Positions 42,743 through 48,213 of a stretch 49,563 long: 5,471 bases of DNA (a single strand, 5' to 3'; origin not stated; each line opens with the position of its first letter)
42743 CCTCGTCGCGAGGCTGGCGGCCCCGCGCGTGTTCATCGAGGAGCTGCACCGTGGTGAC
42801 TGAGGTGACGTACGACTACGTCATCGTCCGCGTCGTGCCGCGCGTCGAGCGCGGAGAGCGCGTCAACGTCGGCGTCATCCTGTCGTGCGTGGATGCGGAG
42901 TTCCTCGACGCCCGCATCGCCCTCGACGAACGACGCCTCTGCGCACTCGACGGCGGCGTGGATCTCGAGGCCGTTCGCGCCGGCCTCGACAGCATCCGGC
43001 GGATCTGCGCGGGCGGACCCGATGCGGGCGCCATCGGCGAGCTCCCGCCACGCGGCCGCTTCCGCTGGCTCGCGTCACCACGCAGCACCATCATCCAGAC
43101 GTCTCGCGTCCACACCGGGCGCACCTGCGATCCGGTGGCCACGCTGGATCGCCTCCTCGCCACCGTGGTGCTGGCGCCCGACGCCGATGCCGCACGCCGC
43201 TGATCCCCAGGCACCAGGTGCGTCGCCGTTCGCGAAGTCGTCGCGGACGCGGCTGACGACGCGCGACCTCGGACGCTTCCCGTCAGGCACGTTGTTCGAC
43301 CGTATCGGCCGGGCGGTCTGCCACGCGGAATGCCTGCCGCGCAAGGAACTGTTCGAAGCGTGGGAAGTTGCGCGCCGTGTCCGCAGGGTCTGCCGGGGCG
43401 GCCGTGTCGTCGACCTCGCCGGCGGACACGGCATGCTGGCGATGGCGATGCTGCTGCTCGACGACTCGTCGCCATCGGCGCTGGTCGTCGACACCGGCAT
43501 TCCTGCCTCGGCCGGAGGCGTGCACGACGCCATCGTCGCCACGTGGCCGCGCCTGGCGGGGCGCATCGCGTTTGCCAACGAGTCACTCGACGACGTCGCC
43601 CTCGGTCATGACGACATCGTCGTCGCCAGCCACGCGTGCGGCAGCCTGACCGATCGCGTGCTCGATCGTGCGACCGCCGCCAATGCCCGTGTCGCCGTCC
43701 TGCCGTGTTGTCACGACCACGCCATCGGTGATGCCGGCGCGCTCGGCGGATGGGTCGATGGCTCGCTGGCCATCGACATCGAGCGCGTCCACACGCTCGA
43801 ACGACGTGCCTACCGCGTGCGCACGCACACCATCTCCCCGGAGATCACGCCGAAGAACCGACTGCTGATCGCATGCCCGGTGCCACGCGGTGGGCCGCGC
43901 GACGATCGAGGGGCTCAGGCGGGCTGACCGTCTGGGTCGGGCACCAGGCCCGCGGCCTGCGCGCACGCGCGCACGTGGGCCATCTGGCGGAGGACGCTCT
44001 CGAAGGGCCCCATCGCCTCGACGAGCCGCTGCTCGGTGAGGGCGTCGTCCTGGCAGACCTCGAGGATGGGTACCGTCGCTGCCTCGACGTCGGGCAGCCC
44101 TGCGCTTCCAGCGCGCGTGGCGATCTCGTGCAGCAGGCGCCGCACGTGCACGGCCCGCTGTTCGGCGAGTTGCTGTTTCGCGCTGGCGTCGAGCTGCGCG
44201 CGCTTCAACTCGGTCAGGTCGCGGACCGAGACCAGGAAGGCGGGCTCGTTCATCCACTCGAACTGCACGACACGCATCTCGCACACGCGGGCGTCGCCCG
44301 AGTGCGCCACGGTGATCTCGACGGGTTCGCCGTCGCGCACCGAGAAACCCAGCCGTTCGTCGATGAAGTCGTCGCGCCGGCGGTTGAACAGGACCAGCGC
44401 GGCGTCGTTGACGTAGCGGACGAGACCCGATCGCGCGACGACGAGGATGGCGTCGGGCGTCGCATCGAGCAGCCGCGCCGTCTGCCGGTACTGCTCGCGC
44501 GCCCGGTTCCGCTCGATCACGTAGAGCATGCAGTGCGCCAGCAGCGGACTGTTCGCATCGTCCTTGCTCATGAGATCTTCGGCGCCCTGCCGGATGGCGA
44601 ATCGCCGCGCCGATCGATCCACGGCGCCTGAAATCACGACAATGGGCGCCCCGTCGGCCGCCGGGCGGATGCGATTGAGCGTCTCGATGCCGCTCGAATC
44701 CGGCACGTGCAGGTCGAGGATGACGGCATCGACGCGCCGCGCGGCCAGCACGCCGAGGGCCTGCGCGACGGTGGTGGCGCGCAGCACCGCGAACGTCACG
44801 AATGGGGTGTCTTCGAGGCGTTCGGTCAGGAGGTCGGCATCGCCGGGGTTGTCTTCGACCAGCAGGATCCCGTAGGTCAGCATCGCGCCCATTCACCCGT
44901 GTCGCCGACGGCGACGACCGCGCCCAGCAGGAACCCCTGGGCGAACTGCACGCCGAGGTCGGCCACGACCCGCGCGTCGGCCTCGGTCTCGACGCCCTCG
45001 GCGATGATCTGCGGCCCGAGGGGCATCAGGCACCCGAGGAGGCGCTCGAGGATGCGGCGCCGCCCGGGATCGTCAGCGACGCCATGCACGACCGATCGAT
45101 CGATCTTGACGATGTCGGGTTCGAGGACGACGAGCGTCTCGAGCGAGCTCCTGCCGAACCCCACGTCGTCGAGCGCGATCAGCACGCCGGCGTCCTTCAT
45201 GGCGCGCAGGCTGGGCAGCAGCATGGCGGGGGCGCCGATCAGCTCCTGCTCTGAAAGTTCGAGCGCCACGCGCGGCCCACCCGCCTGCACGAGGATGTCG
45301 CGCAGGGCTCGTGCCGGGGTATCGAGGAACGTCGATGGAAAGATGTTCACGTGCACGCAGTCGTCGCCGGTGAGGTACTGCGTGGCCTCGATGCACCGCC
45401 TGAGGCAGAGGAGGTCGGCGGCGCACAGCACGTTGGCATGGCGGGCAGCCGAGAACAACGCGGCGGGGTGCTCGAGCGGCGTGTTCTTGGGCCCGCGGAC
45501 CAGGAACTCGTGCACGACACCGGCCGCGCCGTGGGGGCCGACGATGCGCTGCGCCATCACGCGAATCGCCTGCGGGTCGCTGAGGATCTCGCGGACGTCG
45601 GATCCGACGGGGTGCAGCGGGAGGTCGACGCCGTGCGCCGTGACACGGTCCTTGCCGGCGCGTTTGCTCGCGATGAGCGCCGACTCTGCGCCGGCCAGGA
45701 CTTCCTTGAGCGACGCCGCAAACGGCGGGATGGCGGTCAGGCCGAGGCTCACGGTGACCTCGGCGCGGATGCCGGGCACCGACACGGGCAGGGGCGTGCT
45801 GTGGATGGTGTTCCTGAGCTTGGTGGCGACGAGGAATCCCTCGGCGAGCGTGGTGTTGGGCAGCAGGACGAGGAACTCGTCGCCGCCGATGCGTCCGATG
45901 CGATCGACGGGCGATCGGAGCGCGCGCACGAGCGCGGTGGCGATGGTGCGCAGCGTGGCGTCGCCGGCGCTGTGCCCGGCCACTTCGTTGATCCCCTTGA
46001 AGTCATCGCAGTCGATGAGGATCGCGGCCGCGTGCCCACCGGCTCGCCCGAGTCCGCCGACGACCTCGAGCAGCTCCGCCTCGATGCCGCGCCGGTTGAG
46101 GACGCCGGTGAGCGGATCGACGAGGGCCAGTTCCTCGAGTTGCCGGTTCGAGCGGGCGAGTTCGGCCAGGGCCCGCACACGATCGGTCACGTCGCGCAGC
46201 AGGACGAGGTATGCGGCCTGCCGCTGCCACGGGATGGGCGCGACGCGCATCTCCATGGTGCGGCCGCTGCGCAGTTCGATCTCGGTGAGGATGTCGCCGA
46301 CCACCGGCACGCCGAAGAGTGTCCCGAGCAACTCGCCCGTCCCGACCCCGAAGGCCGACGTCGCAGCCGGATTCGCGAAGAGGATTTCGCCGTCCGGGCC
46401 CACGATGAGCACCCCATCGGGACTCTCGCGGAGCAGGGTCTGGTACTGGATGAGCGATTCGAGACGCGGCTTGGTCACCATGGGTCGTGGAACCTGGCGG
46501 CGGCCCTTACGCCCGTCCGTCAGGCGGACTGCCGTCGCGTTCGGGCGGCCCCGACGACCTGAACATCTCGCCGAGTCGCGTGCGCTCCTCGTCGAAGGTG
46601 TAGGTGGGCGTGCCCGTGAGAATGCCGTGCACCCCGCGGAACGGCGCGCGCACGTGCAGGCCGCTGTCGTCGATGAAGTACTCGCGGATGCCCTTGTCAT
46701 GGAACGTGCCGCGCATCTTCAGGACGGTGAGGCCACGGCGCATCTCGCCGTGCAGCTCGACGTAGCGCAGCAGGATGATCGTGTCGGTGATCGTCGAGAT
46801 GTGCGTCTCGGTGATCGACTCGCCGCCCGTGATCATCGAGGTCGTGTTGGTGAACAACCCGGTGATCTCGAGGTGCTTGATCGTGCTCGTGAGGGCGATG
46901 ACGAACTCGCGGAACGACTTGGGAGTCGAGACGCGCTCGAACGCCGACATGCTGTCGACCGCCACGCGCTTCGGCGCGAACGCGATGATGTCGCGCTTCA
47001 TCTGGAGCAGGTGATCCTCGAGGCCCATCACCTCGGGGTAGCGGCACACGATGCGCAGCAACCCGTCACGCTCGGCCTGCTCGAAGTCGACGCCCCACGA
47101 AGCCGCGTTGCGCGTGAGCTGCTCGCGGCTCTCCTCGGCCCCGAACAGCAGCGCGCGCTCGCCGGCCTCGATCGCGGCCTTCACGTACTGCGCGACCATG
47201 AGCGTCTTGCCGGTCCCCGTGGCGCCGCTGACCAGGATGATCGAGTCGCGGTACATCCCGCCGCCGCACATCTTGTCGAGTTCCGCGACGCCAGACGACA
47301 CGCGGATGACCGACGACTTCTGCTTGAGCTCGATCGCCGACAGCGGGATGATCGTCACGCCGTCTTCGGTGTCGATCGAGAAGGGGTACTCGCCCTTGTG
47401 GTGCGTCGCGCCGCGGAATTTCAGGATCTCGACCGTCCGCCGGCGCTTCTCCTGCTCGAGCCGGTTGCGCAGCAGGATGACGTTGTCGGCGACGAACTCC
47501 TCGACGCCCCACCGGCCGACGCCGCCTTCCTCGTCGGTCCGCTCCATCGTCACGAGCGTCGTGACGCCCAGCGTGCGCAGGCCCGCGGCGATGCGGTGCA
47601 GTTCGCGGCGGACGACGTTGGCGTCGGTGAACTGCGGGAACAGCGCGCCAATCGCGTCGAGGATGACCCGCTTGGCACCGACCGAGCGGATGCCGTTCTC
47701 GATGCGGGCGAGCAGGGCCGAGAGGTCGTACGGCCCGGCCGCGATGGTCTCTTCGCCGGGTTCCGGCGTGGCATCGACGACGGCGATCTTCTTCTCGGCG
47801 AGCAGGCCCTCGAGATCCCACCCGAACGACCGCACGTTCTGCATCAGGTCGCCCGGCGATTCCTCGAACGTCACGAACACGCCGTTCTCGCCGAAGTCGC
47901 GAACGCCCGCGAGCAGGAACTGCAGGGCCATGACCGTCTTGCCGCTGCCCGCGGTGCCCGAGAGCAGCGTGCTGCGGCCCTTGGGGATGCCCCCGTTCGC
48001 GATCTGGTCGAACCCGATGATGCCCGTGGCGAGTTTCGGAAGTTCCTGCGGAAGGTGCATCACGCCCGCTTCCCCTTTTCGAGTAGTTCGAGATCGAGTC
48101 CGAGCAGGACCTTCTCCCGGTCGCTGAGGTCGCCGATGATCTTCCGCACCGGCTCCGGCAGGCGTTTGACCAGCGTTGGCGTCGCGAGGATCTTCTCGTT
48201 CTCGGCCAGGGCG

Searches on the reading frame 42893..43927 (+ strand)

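Call 67: search_protein_families(library=pfam, proteins=[window:42893-43927:+], max_evalue=0.0001)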
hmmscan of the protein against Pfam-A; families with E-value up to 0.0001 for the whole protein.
window:42893-43927:+ (344 aa): 1 family
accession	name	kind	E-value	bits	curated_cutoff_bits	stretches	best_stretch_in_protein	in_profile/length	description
PF13679.12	Methyltransf_32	-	5.4e-08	33.4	27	1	167-275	24-138/143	Methyltransferase domain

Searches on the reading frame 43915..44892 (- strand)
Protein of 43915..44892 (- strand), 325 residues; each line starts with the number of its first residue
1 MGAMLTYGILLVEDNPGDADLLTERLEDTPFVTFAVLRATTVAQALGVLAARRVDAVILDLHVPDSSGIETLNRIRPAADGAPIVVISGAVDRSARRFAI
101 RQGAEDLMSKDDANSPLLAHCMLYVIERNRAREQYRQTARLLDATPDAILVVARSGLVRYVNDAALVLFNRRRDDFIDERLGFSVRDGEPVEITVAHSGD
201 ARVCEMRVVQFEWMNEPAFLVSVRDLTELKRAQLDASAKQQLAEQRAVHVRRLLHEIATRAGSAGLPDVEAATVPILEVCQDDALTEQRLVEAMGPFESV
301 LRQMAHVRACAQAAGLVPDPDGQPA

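Call 3: search_protein_families(library=pfam, proteins=[window:43915-44892:-], max_evalue=1)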
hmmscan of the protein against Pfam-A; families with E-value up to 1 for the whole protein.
window:43915-44892:- (325 aa): 7 families
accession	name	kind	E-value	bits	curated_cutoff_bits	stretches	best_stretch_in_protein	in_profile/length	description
PF00072.30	Response_reg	-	2.8e-16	60.1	30.2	1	9-117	1-106/111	Response regulator receiver domain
PF00989.32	PAS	-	1.4e-06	28.7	22.6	1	139-177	4-42/113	PAS fold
PF13188.13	PAS_8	-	2.3e-05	24.5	21.8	1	139-177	4-44/65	PAS domain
PF08448.16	PAS_4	-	7.1e-05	23.5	23.1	1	142-181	1-40/110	PAS fold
PF13426.13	PAS_9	-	0.0007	20.3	27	1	146-187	1-41/103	PAS domain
PF24820.1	Diguanyl_cycl_sensor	-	0.07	13.5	28.1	1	143-177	3-37/109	Diguanylate cyclase-like sensor domain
PF01627.28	Hpt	-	0.15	12.7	24.6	1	237-286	16-65/84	Hpt domain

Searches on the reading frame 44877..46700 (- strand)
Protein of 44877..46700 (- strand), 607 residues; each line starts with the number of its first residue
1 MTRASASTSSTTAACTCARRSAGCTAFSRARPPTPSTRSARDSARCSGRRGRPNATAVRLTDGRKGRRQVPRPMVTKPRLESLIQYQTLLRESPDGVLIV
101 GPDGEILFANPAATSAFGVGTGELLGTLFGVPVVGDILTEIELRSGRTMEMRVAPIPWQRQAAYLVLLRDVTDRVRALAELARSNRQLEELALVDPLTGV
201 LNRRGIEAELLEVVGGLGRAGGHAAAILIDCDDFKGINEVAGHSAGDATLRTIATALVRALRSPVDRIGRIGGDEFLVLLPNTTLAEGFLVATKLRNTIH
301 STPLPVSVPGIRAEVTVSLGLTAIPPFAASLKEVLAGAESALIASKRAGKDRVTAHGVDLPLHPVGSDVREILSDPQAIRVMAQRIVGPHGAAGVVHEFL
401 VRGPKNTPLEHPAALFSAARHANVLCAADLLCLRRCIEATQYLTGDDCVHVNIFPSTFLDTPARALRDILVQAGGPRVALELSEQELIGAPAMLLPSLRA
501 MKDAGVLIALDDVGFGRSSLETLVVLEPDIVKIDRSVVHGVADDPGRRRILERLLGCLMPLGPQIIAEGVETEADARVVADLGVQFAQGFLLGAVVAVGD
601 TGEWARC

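Call 3: search_protein_families(library=pfam, proteins=[window:44877-46700:-], max_evalue=1)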
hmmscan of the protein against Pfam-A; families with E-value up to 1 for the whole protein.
window:44877-46700:- (607 aa): 7 families
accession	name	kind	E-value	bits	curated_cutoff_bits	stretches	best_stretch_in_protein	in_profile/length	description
PF00563.25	EAL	-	7.2e-33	114.4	31.3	1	395-593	29-234/236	EAL domain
PF00990.26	GGDEF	-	3.7e-31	108.5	23.8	1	192-352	1-161/161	Diguanylate cyclase, GGDEF domain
PF08448.16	PAS_4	-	5.4e-08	33.5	23.1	1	91-129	2-40/110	PAS fold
PF13188.13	PAS_8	-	1.2e-06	28.7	21.8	1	85-130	2-44/65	PAS domain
PF00989.32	PAS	-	8.2e-06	26.3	22.6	1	85-129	2-46/113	PAS fold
PF13426.13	PAS_9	-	6.5e-05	23.6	27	1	94-127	1-34/103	PAS domain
PF22335.1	Cas10-Cmr2_palm2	-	0.14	12.7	27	1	272-354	58-133/133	Cas10/Cmr2, second palm domain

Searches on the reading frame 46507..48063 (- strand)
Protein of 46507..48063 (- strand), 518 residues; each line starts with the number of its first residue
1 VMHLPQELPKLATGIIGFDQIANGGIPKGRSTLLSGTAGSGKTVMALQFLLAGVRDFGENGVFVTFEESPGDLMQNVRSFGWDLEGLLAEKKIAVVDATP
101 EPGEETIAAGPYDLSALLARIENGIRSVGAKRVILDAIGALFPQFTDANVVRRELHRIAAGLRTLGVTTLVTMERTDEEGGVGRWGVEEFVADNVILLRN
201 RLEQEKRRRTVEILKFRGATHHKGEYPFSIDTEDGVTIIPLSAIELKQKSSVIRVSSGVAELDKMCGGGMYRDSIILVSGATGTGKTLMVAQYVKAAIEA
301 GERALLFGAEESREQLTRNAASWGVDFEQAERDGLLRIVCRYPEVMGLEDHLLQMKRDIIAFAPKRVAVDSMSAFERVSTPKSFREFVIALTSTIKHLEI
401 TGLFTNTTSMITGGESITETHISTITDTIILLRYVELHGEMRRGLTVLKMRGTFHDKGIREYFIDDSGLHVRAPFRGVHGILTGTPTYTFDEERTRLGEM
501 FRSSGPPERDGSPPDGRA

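Call 3: search_protein_families(library=pfam, proteins=[window:46507-48063:-], max_evalue=1)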
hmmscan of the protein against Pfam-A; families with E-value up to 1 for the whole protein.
window:46507-48063:- (518 aa): 41 families (the best 25 are shown)
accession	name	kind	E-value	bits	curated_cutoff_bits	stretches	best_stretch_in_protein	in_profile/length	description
PF06745.19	ATPase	-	6.1e-116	386.1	26.6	2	12-241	2-229/231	KaiC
PF13481.12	AAA_25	-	2.5e-13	50.6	27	2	23-170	27-185/195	AAA domain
PF13191.12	AAA_16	-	1.7e-09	38.8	32.6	2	274-368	25-104/167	AAA ATPase domain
PF00154.27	RecA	-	1e-08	35.4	27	2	9-88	31-108/262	recA bacterial DNA recombination protein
PF03796.21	DnaB_C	-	3.2e-08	33.7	27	1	255-320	2-67/255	DnaB-like helicase C terminal domain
PF13401.12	AAA_22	-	1.2e-06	29.3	27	2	272-300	4-32/130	AAA domain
PF10412.15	TrwB_AAD_bind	-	1.3e-06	28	20.5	2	275-307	17-49/387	Type IV secretion-system coupling protein DNA-binding domain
PF25199.1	nSTAND_NTPase5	-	2e-06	28.1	34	2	273-309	41-78/145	Novel STAND NTPase 5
PF04851.21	ResIII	-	3.3e-06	27.5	22.5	1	272-306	22-58/164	Type III restriction enzyme, res subunit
PF09848.15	SLFN-g3_helicase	-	2.6e-05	24.1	24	1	274-315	2-46/354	Schlafen group 3, DNA/RNA helicase domain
PF08423.17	Rad51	-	4e-05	23.4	22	1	248-290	1-43/244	Rad51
PF14417.12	MEDS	-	4.3e-05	23.8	29.8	1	289-339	16-66/161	MEDS: MEthanogen/methylotroph, DcmR Sensory domain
PF12775.13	AAA_7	-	7.5e-05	22.8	25.8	2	275-296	35-56/181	P-loop containing dynein motor region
PF20720.3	nSTAND3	-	0.00011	22.4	27.2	2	273-302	17-46/155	Novel STAND NTPase 3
PF00437.27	T2SSE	-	0.00013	21.2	24.9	1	274-299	143-168/370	Type II/IV secretion system protein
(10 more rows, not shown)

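Call 4: search_protein_families(library=ncbifam, proteins=[window:46507-48063:-], max_evalue=1)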
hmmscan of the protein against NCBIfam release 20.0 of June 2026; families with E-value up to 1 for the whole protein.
window:46507-48063:- (518 aa): 52 families (the best 25 are shown)
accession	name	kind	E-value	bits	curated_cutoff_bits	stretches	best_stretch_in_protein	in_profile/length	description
NF006799.0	PRK09302.1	equivalog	6.2e-218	724.5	408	1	6-501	8-502/515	circadian clock protein KaiC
TIGR02655.1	circ_KaiC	equivalog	2e-194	646.8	546.25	1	10-489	2-479/484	circadian clock protein KaiC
TIGR03880.1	KaiC_arch_3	hypoth_equivalog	4.9e-65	219.2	249.45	2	14-239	1-218/224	KaiC domain-containing protein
TIGR03877.1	thermo_KaiC_1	hypoth_equivalog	1.2e-60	205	307.25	2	10-239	3-233/238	KaiC domain-containing protein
TIGR03881.1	KaiC_arch_4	hypoth_equivalog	2.2e-58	197.7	247.8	2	10-239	2-229/231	KaiC domain-containing protein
NF004723.0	PRK06067.1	subfamily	7.3e-28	97.7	194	2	248-455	9-217/243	flagellar accessory protein FlaH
NF052589.1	ArlH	equivalog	1e-24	87.5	215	2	23-242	14-227/229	archaellum protein ArlH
TIGR00416.1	sms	equivalog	2.7e-15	56.1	403.05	2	238-372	62-179/454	DNA repair protein RadA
TIGR03878.1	thermo_KaiC_2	hypoth_equivalog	4.3e-15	55.7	232.2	2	23-144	30-146/259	KaiC domain-containing protein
NF004629.0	PRK05973.1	equivalog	4.4e-11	42.3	156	2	273-332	64-123/237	DNA helicase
TIGR02012.1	tigrfam_recA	equivalog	1.6e-09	37.5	325.3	2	7-69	32-94/321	recombinase RecA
NF003301.0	PRK04301.1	equivalog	5.7e-09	35.6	259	2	246-293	74-121/316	DNA repair and recombination protein RadA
TIGR02236.1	recomb_radA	equivalog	1.3e-08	34.5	361.15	2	246-293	69-116/311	DNA repair and recombination protein RadA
TIGR03600.1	phage_DnaB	exception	3.8e-08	32.7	498.65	1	247-319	169-241/421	phage replicative helicase, DnaB family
NF006320.0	PRK08533.1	equivalog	2e-07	30.9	215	2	260-294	11-45/230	flagellar accessory protein FlaH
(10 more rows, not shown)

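Call 50: search_solved_structures(query=window:46507-48063:-, max_evalue=1e-20, show_alignments=1)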
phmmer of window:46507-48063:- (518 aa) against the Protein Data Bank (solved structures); distinct sequences matched with E-value up to 1e-20: 46.
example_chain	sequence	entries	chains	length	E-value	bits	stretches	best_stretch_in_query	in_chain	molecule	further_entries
8zn5_B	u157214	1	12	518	9.8e-202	674.3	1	8-503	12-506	KaiC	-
7dy1_A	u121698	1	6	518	7.3e-184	615.4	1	7-501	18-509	Circadian clock protein kinase KaiC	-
4o0m_A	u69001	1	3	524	7.4e-184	615.3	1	7-502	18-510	Circadian clock protein kinase KaiC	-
5jwq_A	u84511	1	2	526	3e-183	613.3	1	7-501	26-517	Circadian clock protein kinase KaiC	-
8zn6_F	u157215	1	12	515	9.4e-182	608.4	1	8-503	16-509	KaiC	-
8jon_A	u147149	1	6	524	2.2e-180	603.9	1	6-503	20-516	Circadian clock oscillator protein KaiC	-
8zn7_D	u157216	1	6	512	1.8e-175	587.7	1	7-502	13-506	KaiC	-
1tf7_A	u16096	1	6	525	2.3e-175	587.3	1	6-503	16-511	KaiC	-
1u9i_A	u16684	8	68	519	3.2e-175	586.9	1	6-502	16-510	KaiC | Circadian clock protein kinase kaiC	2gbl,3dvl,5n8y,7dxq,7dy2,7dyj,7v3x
4ijm_A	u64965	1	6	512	6.3e-175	585.9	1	6-503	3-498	Circadian clock protein kinase KaiC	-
7wdc_A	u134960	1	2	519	6.9e-175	585.7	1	6-502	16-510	Circadian clock protein kinase KaiC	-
3k0a_A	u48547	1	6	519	8.3e-175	585.5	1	6-502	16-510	Circadian clock protein kinase KaiC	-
3k09_A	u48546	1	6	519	1.1e-174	585.1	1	6-502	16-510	Circadian clock protein kinase kaiC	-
3k0e_A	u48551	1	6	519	1.3e-174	584.8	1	6-502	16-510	Circadian clock protein kinase KaiC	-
3jzm_A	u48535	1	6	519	1.5e-174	584.7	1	6-502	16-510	Circadian clock protein kinase kaiC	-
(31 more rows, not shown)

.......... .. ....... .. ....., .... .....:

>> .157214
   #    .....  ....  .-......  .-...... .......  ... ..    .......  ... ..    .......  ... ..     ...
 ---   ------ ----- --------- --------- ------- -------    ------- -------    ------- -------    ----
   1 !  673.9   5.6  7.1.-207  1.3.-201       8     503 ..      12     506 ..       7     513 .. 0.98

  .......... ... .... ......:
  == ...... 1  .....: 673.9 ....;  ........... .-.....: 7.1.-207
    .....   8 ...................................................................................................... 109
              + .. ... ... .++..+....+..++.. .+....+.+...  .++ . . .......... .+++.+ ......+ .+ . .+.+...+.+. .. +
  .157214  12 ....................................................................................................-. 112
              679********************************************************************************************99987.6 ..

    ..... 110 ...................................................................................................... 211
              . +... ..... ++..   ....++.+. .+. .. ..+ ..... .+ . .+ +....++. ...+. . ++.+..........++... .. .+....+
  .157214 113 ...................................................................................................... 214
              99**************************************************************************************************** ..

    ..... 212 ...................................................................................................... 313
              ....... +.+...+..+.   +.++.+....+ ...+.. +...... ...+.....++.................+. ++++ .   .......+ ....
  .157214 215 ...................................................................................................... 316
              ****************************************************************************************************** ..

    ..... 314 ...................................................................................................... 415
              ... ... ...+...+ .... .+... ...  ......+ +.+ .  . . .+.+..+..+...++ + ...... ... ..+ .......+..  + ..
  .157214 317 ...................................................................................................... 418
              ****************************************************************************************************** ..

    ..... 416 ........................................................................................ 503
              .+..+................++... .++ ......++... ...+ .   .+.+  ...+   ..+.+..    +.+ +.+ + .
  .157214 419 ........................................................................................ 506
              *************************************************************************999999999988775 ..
